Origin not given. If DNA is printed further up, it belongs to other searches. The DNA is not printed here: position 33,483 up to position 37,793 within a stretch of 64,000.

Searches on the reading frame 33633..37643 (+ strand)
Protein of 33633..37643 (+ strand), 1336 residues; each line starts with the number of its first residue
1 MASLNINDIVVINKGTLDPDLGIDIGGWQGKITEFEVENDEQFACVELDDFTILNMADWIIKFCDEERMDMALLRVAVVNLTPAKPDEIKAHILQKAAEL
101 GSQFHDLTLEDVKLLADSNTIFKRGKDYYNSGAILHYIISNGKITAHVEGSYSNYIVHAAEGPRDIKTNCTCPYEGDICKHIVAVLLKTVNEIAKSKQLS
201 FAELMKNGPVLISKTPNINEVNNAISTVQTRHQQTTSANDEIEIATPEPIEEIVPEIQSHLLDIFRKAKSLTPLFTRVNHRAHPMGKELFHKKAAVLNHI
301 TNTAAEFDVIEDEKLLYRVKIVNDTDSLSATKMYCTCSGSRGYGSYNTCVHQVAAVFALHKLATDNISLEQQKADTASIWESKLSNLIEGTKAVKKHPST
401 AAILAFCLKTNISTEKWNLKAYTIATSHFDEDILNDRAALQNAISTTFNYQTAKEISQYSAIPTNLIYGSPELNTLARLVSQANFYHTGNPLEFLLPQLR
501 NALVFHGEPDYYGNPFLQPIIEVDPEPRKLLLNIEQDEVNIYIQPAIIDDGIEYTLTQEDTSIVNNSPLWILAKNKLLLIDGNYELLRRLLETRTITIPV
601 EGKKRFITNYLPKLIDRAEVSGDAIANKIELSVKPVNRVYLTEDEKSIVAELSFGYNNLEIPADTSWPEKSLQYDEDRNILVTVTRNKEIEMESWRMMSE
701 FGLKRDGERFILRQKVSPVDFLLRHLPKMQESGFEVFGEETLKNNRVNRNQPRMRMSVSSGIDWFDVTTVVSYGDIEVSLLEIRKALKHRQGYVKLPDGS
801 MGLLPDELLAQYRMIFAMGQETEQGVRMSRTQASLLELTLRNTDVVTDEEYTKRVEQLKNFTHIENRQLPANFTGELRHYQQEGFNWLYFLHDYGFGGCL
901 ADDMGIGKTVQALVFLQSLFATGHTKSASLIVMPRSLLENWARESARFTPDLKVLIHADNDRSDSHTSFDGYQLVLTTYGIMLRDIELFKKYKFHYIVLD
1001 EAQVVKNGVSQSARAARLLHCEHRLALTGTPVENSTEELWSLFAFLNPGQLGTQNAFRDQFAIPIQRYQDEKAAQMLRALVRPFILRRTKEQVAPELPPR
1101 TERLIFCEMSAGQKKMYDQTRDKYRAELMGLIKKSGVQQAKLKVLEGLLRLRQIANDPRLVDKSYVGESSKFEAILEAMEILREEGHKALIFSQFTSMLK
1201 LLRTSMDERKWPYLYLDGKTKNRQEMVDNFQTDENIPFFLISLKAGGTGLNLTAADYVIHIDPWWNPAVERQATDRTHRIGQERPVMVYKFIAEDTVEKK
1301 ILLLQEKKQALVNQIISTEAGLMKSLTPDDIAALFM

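Call 54: search_protein_families(library=pfam, proteins=[window:33633-37643:+], max_evalue=0.00001)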
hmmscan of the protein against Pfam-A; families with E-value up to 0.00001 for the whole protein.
window:33633-37643:+ (1336 aa): 6 families
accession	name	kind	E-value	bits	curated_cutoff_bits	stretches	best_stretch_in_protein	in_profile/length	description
PF00176.29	SNF2-rel_dom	-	2.2e-74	250.6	24.9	1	880-1160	1-290/290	SNF2-related domain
PF08455.15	SNF2_assoc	-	1.1e-24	87.6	27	1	548-863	52-367/373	Bacterial SNF2 helicase associated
PF00271.37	Helicase_C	-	2.2e-23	83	23.5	1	1171-1281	2-110/110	Helicase conserved C-terminal domain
PF04851.21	ResIII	-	1.5e-09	38.4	22.5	1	876-1032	3-163/164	Type III restriction enzyme, res subunit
PF04434.22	SWIM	-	7.6e-08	32.2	19.6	1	156-188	2-36/38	SWIM zinc finger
PF00270.35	DEAD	-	7.5e-06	26.2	26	0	903-1032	22-161/167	DEAD/DEAH box helicase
